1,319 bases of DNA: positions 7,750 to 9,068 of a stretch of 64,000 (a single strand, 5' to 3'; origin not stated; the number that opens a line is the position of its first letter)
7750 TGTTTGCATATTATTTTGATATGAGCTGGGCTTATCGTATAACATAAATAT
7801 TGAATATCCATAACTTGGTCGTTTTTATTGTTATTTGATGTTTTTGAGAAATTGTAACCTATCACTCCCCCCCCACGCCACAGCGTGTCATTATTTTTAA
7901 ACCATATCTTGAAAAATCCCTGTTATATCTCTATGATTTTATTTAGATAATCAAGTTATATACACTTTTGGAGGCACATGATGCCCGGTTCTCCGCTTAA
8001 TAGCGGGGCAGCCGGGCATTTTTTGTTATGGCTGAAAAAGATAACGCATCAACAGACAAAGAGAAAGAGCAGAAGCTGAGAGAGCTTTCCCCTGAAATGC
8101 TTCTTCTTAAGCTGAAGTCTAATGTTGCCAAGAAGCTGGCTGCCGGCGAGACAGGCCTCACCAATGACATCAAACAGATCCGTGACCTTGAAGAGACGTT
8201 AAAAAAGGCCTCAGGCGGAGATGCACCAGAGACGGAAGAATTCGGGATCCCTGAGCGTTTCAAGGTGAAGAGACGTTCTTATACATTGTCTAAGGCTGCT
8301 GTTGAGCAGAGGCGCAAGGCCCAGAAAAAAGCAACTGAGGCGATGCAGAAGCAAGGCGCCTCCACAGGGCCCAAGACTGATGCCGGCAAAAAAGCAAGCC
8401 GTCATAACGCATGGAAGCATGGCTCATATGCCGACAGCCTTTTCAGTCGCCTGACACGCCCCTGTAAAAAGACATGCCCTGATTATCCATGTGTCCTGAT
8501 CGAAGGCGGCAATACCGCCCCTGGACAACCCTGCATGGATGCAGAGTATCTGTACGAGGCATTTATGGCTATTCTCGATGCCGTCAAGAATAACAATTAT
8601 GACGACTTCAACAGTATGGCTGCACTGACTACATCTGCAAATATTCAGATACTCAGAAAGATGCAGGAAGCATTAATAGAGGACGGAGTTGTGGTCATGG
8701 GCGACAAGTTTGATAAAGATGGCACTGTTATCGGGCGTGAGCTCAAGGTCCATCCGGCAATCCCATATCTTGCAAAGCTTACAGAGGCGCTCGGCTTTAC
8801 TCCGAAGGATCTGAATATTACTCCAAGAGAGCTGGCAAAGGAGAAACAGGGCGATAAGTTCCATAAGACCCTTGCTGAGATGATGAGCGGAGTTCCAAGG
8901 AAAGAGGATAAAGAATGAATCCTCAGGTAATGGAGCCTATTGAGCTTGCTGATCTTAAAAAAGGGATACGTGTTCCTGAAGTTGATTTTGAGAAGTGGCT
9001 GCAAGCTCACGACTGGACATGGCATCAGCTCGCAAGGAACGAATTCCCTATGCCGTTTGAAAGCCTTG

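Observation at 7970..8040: Duplicated roughly 70-nt leader element with RNA-level covariation precedes two late operons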

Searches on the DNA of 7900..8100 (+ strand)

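Call 16: search_dna_similar(query=window:7900-8100:+, collection=phages, mode=distant, max_evalue=1)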
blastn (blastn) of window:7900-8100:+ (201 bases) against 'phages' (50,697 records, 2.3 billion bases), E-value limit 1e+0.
Records with a match: 32; places in all: 32; records where one place covers at least 80% of the query: 0.
Best place of each record, by identity: >=99% 29; 80-90% 3.
By first word of the organism name: Bacteroides 27; Escherichia 2; uncultured 2; Streptococcus 1.
By host as written in the record: Bacteroides intestinalis DSM 108646 25; Escherichia coli C600 2; Bacteroides intestinalis APC919/174 2; - 2; Streptococcus anginosus 1505 1.
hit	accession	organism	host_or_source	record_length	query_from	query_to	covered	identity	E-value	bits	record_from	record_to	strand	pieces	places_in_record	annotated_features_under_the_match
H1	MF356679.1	Escherichia phage D6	Escherichia coli C600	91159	114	148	17%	86.1%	6e-1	40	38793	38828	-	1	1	hypothetical protein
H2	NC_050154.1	Escherichia phage D6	Escherichia coli C600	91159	114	148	17%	86.1%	6e-1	40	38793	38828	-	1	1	tail tube protein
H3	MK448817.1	Streptococcus phage Javan59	Streptococcus anginosus 1505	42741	159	187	14%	89.7%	6e-1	40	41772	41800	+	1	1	none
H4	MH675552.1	Bacteroides phage crAss001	Bacteroides intestinalis APC919/174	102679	46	66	10%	100.0%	6e-1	39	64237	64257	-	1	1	putative RNA polymerase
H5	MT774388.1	uncultured phage cr112_1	human feces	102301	46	66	10%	100.0%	6e-1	39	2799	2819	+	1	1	putative RNA polymerase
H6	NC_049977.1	Bacteroides phage crAss001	Bacteroides intestinalis APC919/174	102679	46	66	10%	100.0%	6e-1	39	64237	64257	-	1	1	putative RNA polymerase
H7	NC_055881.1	uncultured phage cr112_1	human feces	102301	46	66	10%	100.0%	6e-1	39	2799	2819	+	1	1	putative RNA polymerase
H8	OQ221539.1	Bacteroides phage PhiCrAssBcn4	Bacteroides intestinalis DSM 108646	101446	46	66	10%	100.0%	6e-1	39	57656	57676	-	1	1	putative RNA polymerase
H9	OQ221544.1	Bacteroides phage PhiCrAssBcn9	Bacteroides intestinalis DSM 108646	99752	46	66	10%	100.0%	6e-1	39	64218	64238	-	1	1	putative RNA-polymerase subunit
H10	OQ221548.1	Bacteroides phage PhiCrAssBcn13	Bacteroides intestinalis DSM 108646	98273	46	66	10%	100.0%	6e-1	39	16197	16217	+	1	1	putative RNA polymerase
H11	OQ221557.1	Bacteroides phage PhiCrAssBcn22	Bacteroides intestinalis DSM 108646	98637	46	66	10%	100.0%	6e-1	39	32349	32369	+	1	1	putative RNA polymerase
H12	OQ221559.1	Bacteroides phage PhiCrAssBcn24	Bacteroides intestinalis DSM 108646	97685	46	66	10%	100.0%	6e-1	39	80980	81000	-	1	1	putative RNA polymerase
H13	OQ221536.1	Bacteroides phage PhiCrAssBcn1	Bacteroides intestinalis DSM 108646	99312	46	66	10%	100.0%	6e-1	39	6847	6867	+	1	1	putative RNA polymerase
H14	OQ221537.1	Bacteroides phage PhiCrAssBcn2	Bacteroides intestinalis DSM 108646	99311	46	66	10%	100.0%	6e-1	39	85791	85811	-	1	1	putative RNA polymerase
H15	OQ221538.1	Bacteroides phage PhiCrAssBcn3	Bacteroides intestinalis DSM 108646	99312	46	66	10%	100.0%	6e-1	39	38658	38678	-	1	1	putative RNA polymerase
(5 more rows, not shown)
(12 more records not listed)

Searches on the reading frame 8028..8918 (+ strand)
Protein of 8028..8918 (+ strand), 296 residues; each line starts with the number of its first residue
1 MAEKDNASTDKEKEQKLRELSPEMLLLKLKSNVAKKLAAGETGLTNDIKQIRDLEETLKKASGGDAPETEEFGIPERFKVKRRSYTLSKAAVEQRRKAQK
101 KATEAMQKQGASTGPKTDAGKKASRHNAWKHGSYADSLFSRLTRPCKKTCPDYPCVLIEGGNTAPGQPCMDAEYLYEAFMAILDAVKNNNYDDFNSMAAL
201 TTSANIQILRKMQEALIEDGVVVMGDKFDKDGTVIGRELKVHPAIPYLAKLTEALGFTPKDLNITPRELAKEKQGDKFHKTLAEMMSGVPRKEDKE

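Call 9: search_protein_families(library=pfam, proteins=[window:8028-8918:+], max_evalue=0.01)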
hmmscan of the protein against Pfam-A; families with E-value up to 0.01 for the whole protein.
window:8028-8918:+ (296 aa): 0 families

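Call 10: search_protein_families(library=phrogs, proteins=[window:8028-8918:+], max_evalue=0.001)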
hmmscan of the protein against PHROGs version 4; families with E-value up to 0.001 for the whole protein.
window:8028-8918:+ (296 aa): 1 family
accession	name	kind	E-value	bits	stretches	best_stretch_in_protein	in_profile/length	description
phrog_26872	-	unknown function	1.3e-05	25.7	1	144-269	62-184/217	-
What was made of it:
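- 8028..8918 (+): 296-aa terS-like gene, first gene of the packaging operon (followed by a 619-aa protein, then portal-MuF). Portal identified in call 10.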

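Call 19: find_related_loci(query=window:8028-8918:+, collection=viral_contigs, flank=10000)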
Query window:8028-8918:+ (296 aa) in viral_contigs; peptide patterns used: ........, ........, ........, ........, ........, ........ (x = any residue, [..] = any of these).
11 stretches matched a pattern, but none encodes a relative of the query by tblastn (E <= 1e-3).

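Call 21: find_homologous_proteins(query=window:8028-8918:+)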
Query window:8028-8918:+ (296 aa): 4 proteins with E <= 0.001 among 2331 candidates.
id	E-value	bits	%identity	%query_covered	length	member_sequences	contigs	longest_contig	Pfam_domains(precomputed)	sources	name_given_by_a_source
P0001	2.5e-191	652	100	100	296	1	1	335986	-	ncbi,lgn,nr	ncbi:MAG: hypothetical protein Q7U10_08725 [Thermodesulfovibrionia bacterium]|nr:hypothetical protei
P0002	9.0e-83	296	53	92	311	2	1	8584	-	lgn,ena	-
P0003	2.3e-78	282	50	93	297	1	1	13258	-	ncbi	-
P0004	1.2e-55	207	41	90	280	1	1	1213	PF05119.18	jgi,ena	-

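Call 22: find_encoding_contigs(protein=P0002, flank=10000)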
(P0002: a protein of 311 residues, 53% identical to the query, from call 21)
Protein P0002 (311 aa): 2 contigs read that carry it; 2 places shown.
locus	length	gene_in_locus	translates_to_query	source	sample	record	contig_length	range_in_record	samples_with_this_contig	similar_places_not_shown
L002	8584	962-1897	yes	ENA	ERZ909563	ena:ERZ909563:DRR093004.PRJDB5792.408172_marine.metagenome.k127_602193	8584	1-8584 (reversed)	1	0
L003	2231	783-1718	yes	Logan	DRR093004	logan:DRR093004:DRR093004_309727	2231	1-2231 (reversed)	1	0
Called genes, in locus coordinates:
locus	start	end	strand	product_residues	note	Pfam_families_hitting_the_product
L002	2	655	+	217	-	?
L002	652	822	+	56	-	-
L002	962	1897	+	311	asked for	-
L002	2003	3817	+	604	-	-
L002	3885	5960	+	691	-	PF06074:Portal_Mu (weak)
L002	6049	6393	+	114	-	-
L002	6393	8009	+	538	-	-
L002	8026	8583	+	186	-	?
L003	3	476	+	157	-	?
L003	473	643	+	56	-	-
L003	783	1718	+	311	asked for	-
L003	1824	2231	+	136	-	?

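Call 23: find_encoding_contigs(protein=P0003, flank=10000)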
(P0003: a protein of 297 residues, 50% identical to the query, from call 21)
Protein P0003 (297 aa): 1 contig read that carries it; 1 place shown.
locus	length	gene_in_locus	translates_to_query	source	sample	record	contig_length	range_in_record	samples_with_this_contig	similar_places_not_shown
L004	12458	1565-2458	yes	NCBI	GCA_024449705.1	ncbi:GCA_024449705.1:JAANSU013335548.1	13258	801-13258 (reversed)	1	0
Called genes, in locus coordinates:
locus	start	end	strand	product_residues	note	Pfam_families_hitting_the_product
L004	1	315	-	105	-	?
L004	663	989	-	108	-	PF25213:HVO_A0261_N (weak), PF12840:HTH_20, PF01022:HTH_5, PF09339:HTH_IclR (weak), PF13412:HTH_24 (weak), PF25212:HVO_A0114 (weak), PF08279:HTH_11 (weak), PF12802:MarR_2, +2 more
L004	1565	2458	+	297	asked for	-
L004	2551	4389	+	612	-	-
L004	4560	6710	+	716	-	PF06074:Portal_Mu (weak)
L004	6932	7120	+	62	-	-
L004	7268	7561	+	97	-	-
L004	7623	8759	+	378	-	-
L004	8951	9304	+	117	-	PF09956:Phage_cement_2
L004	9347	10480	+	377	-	PF25209:Phage_capsid_4 (weak)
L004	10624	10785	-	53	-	-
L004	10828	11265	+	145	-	-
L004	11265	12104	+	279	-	PF13385:Laminin_G_3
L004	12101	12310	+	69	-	-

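Call 24: find_encoding_contigs(protein=P0004, flank=10000)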
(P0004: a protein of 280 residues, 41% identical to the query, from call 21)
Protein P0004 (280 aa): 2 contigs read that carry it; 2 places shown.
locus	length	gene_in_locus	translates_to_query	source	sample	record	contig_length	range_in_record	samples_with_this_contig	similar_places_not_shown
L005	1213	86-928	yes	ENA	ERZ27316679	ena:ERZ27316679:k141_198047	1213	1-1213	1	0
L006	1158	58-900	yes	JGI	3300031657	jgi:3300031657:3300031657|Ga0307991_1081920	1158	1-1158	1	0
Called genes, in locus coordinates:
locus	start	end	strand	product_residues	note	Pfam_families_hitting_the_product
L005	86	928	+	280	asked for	PF05119:Terminase_4 (weak)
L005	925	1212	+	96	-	?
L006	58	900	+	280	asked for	PF05119:Terminase_4 (weak)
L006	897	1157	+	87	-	?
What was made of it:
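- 8028..8918 (+): A homologue carries a weak PF05119 Terminase_4 hit (calls 21, 24).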

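Call 101: search_protein_families(library=ncbifam, proteins=[window:8028-8918:+], max_evalue=0.01)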
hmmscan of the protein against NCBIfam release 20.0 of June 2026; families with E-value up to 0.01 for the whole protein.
window:8028-8918:+ (296 aa): 0 families
